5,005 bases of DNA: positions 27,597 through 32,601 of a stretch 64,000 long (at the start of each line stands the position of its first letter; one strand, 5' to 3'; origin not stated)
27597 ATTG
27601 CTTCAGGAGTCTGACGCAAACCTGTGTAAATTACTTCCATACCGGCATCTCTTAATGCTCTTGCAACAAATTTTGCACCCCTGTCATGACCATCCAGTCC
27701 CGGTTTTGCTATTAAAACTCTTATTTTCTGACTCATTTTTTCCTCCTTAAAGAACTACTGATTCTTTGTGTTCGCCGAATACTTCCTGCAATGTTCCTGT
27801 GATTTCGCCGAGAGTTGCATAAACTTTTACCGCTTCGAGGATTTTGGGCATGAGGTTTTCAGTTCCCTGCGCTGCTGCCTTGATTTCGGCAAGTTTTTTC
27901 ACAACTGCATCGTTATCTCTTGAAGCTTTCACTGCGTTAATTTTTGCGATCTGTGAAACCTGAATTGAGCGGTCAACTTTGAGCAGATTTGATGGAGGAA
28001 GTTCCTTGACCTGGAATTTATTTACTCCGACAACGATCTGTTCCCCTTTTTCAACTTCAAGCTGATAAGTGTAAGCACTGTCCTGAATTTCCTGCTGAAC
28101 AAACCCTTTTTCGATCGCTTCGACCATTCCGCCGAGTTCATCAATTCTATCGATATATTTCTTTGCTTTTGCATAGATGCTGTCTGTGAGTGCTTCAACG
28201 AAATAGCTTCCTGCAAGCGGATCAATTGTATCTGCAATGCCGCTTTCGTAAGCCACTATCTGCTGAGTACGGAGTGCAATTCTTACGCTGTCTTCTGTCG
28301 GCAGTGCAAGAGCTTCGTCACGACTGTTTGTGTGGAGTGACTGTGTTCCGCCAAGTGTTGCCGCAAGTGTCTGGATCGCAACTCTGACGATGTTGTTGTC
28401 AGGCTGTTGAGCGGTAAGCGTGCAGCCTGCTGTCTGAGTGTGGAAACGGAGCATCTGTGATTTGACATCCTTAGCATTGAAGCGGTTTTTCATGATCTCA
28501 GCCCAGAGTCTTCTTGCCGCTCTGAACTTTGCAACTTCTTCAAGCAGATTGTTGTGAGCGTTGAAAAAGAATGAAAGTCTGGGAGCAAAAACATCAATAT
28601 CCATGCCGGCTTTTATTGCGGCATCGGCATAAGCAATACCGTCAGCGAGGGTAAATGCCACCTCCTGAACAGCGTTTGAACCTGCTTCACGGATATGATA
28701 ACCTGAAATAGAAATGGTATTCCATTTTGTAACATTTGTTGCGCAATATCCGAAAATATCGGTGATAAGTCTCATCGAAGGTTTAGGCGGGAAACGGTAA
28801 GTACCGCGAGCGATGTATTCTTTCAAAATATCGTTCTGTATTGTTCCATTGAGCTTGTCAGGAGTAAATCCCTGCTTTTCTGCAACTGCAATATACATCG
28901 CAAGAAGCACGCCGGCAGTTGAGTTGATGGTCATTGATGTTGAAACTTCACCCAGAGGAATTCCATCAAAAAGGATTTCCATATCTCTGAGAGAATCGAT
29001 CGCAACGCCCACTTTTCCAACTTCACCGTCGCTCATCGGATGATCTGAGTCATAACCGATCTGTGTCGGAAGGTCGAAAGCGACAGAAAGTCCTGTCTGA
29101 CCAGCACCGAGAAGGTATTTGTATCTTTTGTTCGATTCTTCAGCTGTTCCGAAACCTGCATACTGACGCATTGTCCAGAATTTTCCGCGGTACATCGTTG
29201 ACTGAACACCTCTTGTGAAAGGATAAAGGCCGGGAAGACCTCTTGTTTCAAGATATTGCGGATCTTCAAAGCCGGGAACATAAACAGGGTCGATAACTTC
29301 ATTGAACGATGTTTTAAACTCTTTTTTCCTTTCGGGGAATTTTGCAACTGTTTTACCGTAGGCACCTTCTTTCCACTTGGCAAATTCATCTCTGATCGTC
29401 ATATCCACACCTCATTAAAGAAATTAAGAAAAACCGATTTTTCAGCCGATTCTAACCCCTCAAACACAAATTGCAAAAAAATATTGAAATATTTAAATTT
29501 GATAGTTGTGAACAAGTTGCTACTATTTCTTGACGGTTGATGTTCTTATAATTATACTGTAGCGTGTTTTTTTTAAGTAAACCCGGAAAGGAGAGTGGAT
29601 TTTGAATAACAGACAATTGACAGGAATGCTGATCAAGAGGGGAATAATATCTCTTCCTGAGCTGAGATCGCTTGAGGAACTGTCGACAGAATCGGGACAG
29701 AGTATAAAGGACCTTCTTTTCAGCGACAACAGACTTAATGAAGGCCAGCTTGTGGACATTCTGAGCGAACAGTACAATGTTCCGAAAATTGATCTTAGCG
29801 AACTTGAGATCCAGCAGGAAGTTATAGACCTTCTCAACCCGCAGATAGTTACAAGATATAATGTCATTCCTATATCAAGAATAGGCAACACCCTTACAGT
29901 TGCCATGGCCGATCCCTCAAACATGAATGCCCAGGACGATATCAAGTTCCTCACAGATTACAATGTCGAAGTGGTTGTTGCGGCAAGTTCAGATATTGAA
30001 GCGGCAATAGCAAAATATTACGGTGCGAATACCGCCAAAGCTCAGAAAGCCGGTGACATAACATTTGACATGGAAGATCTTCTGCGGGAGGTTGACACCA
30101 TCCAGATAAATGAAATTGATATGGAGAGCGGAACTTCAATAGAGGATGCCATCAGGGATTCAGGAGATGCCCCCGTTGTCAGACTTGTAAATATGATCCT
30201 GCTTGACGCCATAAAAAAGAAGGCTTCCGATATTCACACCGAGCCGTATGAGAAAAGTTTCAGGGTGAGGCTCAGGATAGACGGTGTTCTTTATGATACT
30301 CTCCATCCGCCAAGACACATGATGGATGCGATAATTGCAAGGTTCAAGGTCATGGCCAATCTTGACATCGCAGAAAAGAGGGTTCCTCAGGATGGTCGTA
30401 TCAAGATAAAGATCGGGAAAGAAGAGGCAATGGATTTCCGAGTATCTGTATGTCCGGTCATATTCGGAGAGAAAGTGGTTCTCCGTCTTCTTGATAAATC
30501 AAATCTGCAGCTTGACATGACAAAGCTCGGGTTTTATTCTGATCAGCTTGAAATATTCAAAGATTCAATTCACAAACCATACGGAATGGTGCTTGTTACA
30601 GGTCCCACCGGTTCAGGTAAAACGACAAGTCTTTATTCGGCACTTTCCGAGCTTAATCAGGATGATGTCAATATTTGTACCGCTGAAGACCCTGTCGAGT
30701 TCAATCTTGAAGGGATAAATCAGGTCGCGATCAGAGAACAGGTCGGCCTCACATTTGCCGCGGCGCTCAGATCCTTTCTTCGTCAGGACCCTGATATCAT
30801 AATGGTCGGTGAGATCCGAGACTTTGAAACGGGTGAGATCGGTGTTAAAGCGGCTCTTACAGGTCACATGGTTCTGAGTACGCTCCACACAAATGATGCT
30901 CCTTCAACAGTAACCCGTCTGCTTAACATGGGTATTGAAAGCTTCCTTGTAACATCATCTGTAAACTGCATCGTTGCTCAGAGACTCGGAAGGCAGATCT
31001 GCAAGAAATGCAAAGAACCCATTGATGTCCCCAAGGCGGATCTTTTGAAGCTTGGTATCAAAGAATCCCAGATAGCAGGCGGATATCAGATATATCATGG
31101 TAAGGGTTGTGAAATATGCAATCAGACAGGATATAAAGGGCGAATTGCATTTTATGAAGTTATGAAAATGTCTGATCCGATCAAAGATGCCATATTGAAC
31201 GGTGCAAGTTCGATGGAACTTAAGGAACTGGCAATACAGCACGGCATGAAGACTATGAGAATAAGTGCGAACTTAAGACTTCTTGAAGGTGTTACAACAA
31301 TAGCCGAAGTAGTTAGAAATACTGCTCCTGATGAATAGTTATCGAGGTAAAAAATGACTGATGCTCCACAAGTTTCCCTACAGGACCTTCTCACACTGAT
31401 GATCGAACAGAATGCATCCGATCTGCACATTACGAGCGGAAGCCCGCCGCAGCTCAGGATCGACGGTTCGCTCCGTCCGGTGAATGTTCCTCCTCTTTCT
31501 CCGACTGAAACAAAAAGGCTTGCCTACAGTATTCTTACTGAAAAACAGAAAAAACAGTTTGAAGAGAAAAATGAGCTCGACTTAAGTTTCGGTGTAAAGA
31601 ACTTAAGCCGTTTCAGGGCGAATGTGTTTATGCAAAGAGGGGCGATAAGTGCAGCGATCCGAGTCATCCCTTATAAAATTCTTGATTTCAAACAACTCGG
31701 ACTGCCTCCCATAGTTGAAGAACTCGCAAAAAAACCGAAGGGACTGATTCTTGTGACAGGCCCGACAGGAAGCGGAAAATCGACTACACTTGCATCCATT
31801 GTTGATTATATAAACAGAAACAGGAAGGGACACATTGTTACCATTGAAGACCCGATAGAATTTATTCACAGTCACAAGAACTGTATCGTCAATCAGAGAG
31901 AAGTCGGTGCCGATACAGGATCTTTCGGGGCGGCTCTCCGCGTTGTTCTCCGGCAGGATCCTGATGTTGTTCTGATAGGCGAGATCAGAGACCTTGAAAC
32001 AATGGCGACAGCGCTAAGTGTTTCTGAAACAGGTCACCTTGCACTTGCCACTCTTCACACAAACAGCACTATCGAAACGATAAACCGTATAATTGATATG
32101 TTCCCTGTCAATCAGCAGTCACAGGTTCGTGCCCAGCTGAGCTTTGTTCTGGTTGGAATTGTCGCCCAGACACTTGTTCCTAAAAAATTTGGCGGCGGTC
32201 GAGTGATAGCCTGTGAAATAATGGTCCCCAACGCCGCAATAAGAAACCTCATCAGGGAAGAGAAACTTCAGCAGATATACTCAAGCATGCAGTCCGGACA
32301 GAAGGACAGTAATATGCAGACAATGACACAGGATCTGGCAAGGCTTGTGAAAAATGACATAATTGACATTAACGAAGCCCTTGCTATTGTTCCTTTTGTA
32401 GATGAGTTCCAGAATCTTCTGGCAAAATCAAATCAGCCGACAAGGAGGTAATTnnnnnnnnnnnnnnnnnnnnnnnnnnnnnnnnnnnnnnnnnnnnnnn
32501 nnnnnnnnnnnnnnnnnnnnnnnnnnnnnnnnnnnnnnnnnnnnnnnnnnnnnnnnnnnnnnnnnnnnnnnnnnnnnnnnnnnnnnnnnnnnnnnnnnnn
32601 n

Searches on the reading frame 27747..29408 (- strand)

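Call 37: search_protein_families(library=pfam, proteins=[window:27747-29408:-], max_evalue=0.0001)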
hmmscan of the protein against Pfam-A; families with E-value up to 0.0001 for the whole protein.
window:27747-29408:- (553 aa): 1 family
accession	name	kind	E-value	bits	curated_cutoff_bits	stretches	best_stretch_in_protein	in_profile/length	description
PF01642.28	MM_CoA_mutase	-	1.2e-227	757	22.1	1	39-545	8-512/512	Methylmalonyl-CoA mutase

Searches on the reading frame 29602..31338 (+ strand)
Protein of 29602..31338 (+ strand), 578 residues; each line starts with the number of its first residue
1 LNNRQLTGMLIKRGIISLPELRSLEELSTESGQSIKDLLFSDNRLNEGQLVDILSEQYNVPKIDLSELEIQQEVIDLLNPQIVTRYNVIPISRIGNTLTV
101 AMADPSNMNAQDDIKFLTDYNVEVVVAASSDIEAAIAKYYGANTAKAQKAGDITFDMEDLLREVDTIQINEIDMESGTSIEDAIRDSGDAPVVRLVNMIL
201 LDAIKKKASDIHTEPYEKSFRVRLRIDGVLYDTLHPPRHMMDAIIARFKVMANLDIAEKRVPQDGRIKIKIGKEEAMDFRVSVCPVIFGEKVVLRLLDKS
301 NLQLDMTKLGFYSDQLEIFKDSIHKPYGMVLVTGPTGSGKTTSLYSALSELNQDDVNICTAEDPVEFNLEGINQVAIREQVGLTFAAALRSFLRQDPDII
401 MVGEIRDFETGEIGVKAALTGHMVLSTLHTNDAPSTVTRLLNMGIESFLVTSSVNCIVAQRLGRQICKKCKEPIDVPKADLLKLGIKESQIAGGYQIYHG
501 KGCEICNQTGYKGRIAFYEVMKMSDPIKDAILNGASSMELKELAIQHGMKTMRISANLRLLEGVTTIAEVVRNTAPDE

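Call 37: search_protein_families(library=pfam, proteins=[window:29602-31338:+], max_evalue=0.0001)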
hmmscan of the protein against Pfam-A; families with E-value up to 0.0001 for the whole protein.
window:29602-31338:+ (578 aa): 2 families
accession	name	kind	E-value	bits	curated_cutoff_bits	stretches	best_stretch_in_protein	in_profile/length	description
PF00437.27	T2SSE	-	2.3e-139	464.6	24.9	1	187-572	3-370/370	Type II/IV secretion system protein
PF05157.20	MshEN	-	5.1e-23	81.3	23.1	1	58-142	1-86/90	MshEN domain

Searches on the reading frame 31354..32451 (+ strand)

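Call 37: search_protein_families(library=pfam, proteins=[window:31354-32451:+], max_evalue=0.0001)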
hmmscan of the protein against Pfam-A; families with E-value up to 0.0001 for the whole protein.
window:31354-32451:+ (365 aa): 4 families
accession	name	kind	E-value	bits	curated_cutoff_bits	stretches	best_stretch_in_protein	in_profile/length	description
PF00437.27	T2SSE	-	4.1e-52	177.5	24.9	1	10-279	13-282/370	Type II/IV secretion system protein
PF13401.12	AAA_22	-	3.4e-05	24.6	27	0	128-158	4-33/130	AAA domain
PF10236.15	DAP3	-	3.5e-05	23.6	23.1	0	122-181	16-74/311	Mitochondrial ribosomal death-associated protein 3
PF25199.1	nSTAND_NTPase5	-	3.7e-05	24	34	0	123-168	35-80/145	Novel STAND NTPase 5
